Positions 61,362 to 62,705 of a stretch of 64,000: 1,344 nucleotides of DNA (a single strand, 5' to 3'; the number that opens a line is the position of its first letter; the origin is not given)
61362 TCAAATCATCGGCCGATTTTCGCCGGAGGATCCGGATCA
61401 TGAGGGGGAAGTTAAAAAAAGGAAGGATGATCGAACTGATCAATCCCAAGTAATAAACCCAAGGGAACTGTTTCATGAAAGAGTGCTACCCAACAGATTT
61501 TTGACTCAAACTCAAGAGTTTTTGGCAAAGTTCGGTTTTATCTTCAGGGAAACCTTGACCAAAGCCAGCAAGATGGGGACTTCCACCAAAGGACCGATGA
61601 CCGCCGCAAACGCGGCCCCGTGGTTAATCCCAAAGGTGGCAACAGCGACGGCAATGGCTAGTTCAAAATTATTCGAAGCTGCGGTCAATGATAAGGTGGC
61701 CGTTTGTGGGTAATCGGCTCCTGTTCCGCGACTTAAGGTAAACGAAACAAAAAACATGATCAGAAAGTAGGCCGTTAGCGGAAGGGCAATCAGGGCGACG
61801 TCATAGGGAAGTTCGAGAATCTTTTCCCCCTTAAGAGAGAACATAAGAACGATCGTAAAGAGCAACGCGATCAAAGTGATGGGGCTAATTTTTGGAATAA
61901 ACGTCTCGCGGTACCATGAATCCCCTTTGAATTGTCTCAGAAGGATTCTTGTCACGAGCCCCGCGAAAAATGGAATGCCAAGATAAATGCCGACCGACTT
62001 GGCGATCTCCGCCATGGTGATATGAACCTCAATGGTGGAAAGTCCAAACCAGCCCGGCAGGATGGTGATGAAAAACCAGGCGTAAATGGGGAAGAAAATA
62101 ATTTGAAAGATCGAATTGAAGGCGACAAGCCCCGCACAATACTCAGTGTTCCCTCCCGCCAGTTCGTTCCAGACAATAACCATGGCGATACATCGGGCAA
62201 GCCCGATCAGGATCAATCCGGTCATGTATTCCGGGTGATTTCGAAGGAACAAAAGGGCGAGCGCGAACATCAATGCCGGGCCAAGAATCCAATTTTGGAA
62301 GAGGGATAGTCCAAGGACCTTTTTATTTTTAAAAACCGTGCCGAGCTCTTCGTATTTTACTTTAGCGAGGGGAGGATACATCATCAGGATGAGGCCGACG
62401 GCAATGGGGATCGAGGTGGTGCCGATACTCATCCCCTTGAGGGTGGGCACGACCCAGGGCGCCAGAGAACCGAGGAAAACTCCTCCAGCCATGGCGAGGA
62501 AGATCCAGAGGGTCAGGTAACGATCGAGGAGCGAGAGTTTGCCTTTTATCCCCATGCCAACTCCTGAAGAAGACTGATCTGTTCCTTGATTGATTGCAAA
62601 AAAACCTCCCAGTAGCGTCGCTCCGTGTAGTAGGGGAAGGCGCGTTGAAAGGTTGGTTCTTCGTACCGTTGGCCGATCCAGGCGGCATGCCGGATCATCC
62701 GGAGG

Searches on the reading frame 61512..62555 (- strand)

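Call 3: search_protein_families(library=pfam, proteins=[window:61512-62555:-], max_evalue=0.01)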
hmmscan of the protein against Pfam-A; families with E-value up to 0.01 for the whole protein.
window:61512-62555:- (347 aa): 1 family
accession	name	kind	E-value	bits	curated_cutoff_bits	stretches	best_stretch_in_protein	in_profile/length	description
PF01758.21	SBF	-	1.3e-59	201.6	24.3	1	53-248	2-190/191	Sodium Bile acid symporter family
